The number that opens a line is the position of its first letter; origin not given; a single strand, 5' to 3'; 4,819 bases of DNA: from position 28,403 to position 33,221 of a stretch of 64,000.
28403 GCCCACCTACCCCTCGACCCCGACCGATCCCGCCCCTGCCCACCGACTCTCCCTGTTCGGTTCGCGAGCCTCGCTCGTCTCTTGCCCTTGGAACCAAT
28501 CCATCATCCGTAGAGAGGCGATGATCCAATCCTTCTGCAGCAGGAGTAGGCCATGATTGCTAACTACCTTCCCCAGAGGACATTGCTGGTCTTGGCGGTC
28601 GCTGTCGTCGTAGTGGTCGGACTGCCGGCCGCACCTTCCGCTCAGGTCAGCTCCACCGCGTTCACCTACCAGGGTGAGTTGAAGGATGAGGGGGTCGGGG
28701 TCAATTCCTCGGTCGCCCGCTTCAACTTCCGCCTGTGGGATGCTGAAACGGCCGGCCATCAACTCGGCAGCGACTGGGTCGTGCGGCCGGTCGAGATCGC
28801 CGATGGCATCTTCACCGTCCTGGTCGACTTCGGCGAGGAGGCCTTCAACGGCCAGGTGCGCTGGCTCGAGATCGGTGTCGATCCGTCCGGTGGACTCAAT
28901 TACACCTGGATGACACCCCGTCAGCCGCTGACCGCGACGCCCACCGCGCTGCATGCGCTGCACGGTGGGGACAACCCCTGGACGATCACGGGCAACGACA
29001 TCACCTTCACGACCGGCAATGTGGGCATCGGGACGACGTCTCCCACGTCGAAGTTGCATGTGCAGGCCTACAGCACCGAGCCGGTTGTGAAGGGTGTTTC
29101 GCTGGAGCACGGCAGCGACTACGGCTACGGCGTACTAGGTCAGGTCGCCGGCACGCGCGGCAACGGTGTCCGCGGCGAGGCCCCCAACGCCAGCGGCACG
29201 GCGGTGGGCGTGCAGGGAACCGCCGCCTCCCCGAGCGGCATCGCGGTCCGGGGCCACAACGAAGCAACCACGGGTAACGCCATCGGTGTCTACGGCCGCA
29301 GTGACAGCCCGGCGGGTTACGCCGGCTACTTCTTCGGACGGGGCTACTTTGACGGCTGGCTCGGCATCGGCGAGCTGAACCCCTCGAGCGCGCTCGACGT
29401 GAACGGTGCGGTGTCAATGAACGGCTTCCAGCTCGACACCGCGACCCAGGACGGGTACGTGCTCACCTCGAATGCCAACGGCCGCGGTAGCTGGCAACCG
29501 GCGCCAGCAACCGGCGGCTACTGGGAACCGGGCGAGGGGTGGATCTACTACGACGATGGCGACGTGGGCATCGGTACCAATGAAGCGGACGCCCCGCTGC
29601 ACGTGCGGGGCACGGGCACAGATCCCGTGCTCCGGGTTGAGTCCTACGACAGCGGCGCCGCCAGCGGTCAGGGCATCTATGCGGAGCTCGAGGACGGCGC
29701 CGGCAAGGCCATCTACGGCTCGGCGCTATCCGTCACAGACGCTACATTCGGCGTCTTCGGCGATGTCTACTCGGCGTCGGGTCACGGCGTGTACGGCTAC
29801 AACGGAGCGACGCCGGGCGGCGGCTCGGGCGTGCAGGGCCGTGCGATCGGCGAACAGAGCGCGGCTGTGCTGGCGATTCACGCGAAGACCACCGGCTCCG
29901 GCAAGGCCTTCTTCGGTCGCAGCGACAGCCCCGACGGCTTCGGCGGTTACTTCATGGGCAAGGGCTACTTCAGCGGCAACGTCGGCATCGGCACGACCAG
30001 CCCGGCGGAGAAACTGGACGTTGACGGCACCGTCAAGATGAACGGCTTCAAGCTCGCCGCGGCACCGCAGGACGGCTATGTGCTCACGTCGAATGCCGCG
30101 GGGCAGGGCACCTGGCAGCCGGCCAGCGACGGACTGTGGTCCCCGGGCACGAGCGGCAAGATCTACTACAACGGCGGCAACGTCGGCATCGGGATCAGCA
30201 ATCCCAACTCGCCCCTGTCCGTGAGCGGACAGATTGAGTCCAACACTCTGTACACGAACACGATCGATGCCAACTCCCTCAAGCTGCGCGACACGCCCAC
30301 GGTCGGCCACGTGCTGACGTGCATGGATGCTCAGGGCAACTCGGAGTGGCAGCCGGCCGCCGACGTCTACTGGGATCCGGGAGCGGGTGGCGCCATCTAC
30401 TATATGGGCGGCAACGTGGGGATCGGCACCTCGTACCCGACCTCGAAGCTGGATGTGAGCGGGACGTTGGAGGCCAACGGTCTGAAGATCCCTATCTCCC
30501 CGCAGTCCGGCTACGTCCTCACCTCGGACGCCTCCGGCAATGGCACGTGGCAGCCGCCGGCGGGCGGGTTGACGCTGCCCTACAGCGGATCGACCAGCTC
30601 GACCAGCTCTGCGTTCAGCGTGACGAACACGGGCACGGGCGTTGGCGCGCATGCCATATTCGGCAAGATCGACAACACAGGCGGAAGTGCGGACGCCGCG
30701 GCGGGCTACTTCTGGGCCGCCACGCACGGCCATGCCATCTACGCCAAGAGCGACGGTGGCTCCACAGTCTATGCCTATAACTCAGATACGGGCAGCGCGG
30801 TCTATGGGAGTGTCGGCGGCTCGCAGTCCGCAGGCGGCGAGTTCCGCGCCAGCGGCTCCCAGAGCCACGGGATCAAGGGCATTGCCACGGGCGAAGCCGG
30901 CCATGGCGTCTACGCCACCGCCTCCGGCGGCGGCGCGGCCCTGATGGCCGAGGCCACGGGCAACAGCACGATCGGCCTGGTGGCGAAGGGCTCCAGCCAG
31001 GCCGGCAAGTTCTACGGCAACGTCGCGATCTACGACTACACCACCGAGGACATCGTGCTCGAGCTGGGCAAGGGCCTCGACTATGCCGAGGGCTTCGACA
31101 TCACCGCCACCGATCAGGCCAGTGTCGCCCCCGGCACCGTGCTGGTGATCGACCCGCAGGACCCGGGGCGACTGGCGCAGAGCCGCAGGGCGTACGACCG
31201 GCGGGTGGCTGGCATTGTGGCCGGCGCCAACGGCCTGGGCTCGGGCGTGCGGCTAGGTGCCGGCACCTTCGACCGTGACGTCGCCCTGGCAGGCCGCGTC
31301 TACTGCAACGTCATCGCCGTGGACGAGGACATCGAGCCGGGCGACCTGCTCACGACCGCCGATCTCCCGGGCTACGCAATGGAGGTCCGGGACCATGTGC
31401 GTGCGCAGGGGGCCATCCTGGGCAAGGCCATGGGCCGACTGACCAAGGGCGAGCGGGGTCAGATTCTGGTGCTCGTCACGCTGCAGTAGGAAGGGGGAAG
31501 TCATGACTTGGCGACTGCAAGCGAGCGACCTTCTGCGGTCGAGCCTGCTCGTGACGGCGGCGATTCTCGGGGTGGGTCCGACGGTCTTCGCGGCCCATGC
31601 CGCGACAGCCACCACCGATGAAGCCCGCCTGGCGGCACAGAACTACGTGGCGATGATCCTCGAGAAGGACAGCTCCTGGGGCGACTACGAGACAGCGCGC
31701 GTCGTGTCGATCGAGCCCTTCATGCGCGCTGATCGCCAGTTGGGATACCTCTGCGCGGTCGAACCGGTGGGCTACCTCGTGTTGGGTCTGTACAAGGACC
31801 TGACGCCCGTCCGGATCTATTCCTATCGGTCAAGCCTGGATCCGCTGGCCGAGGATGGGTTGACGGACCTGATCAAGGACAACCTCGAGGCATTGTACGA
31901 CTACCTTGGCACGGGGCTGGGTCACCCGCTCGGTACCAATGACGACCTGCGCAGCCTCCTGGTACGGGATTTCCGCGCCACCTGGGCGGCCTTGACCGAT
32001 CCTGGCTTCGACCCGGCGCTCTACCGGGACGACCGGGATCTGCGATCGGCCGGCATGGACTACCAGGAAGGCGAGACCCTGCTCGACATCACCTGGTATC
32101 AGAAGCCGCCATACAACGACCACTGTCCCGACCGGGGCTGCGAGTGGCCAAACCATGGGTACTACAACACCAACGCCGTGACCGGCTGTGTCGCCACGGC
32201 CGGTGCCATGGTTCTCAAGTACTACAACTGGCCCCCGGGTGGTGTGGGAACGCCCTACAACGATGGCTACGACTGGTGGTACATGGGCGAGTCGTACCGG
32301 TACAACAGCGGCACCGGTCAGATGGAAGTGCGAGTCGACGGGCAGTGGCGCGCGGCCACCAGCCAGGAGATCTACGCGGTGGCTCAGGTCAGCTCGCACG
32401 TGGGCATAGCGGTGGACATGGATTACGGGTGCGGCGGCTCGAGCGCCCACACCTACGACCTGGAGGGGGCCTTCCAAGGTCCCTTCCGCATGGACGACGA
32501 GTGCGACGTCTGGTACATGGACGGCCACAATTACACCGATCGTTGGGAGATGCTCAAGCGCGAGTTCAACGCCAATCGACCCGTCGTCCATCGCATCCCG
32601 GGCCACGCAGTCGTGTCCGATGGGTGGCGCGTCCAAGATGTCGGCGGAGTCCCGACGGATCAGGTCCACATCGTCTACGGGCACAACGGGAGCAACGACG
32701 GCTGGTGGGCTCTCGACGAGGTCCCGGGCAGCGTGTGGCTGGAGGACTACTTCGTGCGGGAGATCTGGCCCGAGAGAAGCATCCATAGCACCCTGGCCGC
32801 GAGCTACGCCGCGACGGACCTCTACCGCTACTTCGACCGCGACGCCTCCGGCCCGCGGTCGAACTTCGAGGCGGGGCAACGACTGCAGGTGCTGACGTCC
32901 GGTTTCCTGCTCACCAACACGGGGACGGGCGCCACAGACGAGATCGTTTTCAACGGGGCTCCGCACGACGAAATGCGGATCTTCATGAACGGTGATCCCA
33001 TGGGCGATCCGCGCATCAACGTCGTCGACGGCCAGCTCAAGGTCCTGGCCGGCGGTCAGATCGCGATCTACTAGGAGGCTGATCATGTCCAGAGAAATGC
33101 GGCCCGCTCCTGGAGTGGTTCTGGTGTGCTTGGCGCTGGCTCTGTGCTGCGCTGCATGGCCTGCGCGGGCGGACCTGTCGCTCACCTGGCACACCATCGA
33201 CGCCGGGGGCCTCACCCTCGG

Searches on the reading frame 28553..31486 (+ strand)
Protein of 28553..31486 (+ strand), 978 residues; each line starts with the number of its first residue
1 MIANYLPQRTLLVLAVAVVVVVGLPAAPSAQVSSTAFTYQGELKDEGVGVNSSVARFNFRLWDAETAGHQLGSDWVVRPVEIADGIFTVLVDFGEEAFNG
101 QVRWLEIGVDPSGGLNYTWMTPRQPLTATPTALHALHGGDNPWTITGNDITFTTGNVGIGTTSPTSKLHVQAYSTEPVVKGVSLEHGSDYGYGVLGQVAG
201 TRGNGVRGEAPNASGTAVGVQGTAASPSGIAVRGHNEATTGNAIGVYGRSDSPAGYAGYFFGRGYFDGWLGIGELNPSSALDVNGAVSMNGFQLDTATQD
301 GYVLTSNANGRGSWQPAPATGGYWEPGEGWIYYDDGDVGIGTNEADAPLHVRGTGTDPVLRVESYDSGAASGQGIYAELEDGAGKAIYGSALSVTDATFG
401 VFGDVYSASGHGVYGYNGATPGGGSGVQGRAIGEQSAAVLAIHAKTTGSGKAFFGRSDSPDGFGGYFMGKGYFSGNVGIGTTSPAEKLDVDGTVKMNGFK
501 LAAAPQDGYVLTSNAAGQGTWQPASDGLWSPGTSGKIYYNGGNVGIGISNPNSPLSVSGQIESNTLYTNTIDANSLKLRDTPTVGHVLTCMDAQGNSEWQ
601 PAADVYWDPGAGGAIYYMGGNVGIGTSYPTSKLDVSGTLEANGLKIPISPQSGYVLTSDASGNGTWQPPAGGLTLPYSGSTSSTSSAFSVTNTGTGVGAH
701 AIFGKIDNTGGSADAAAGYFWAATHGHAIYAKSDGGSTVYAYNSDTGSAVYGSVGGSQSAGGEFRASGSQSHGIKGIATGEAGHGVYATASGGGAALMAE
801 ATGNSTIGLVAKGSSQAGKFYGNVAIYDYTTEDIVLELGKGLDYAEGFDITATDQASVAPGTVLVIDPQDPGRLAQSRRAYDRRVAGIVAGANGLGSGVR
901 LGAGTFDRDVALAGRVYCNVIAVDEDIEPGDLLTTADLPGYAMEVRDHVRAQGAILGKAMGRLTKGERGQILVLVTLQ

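Call 5: search_protein_families(library=pfam, proteins=[window:28553-31486:+], max_evalue=0.01)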
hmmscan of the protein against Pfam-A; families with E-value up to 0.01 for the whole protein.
window:28553-31486:+ (978 aa): 0 families

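Call 6: search_protein_families(library=ncbifam, proteins=[window:28553-31486:+], max_evalue=0.01)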
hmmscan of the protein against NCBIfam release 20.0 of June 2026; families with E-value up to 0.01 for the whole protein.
window:28553-31486:+ (978 aa): 0 families

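Call 58: search_protein_families(library=padloc, proteins=[window:28553-31486:+], max_evalue=0.001)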
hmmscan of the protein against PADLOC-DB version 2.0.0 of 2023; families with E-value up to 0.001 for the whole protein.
window:28553-31486:+ (978 aa): 0 families

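Call 82: search_solved_structures(query=window:28553-31486:+, max_evalue=1)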
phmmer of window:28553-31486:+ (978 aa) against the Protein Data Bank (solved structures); distinct sequences matched with E-value up to 1: 2.
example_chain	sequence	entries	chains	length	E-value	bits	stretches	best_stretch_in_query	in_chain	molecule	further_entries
8ond_A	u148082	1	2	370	1.4e-07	33.1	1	530-745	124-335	bd2133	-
1cxa_A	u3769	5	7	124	0.085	14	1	715-783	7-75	CYTOCHROME C2 | cytochrome c-2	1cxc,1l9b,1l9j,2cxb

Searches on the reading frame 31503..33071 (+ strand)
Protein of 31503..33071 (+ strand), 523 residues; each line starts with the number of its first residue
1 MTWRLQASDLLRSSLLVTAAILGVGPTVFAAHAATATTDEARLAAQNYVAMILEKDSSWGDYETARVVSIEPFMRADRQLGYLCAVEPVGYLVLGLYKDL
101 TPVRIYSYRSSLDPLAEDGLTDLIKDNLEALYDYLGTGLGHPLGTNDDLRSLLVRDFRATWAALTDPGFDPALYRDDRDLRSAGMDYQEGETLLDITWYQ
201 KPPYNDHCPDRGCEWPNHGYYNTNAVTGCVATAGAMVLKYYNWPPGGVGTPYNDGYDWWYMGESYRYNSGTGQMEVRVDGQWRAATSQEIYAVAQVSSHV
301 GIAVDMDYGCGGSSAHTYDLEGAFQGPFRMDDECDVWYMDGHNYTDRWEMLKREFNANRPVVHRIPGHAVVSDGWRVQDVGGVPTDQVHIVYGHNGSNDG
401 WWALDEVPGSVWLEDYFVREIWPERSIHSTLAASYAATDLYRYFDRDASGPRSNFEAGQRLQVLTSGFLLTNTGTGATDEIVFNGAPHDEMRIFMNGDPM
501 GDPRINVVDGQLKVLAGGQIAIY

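Call 5: search_protein_families(library=pfam, proteins=[window:31503-33071:+], max_evalue=0.01)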
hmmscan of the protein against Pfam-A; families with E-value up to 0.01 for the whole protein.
window:31503-33071:+ (523 aa): 1 family
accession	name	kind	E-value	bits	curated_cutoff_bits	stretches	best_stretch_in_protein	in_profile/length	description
PF01640.23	Peptidase_C10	-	6.2e-30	105.3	26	1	198-402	1-194/194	Peptidase C10 family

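Call 58: search_protein_families(library=padloc, proteins=[window:31503-33071:+], max_evalue=0.001)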
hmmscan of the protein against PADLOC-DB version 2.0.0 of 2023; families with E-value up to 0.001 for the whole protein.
window:31503-33071:+ (523 aa): 0 families
